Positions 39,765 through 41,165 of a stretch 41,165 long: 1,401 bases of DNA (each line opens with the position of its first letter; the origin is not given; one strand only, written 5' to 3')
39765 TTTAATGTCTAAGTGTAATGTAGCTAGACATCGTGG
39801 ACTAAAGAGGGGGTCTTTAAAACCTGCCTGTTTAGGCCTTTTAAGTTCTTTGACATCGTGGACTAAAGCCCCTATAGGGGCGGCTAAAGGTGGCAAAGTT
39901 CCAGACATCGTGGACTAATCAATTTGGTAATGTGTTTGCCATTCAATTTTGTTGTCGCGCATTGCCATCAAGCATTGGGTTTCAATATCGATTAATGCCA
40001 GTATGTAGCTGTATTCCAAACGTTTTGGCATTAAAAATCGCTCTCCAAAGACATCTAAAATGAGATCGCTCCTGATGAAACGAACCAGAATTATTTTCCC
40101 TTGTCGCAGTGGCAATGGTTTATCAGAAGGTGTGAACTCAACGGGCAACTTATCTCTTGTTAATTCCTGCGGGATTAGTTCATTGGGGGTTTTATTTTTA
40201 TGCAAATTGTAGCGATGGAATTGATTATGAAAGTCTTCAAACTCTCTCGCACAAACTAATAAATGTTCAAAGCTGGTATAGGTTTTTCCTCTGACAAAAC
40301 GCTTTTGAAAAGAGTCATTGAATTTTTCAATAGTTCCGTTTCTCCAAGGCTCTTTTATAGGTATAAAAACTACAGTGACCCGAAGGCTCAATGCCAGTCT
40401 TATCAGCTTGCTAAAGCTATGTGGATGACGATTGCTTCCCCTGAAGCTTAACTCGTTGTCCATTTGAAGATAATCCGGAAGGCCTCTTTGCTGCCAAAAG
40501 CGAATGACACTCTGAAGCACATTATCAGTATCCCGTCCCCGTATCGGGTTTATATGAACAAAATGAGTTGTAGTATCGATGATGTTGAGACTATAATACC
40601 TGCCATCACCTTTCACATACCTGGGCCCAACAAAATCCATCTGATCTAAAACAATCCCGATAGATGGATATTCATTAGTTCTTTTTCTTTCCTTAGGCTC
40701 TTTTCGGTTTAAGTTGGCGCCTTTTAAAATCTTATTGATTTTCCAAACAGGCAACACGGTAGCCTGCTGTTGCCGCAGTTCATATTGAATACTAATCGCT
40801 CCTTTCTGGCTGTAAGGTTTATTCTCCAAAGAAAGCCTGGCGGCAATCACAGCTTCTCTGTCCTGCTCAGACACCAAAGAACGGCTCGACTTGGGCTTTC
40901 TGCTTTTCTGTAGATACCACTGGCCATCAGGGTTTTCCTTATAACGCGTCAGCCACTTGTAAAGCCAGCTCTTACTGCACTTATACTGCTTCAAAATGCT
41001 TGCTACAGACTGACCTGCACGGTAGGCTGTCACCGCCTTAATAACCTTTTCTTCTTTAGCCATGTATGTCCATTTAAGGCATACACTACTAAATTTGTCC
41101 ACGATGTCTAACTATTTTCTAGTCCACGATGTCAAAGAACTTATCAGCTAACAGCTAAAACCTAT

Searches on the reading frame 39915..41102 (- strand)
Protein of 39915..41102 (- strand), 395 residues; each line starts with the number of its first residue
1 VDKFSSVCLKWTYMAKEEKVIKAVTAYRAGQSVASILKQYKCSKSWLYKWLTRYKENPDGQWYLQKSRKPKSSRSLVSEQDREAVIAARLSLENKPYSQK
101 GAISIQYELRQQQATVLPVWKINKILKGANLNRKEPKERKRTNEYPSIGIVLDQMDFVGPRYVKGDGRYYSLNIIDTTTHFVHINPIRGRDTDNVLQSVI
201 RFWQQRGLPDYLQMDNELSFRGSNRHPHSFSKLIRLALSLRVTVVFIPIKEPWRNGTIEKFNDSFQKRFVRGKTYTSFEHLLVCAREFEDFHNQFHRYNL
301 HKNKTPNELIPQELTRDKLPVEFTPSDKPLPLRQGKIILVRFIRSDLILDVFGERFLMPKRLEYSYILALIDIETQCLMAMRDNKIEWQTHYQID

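Call 42: search_protein_families(library=pfam, proteins=[window:39915-41102:-], max_evalue=0.01)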
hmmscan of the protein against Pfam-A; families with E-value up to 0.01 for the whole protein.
window:39915-41102:- (395 aa): 7 families
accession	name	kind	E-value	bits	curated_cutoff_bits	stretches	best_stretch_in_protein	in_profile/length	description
PF13384.12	HTH_23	-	1.3e-07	31.6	24.6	1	15-60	2-48/50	Homeodomain-like domain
PF00665.32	rve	-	4.2e-07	30.6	32.6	1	153-222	8-80/102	Integrase core domain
PF13683.12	rve_3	-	7.5e-05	22.9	26.5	1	241-306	2-67/67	Integrase core domain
PF13551.12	HTH_29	-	8.7e-05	23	28.1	1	21-82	2-63/64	Winged helix-turn helix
PF13565.12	HTH_32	-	0.0026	18.7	33.7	1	47-119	2-66/73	Homeodomain-like domain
PF02796.21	HTH_7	-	0.0035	17.9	23.8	1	22-51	13-42/45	Helix-turn-helix domain of resolvase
PF13518.12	HTH_28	-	0.0096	16.4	25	0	21-56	3-38/52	Helix-turn-helix domain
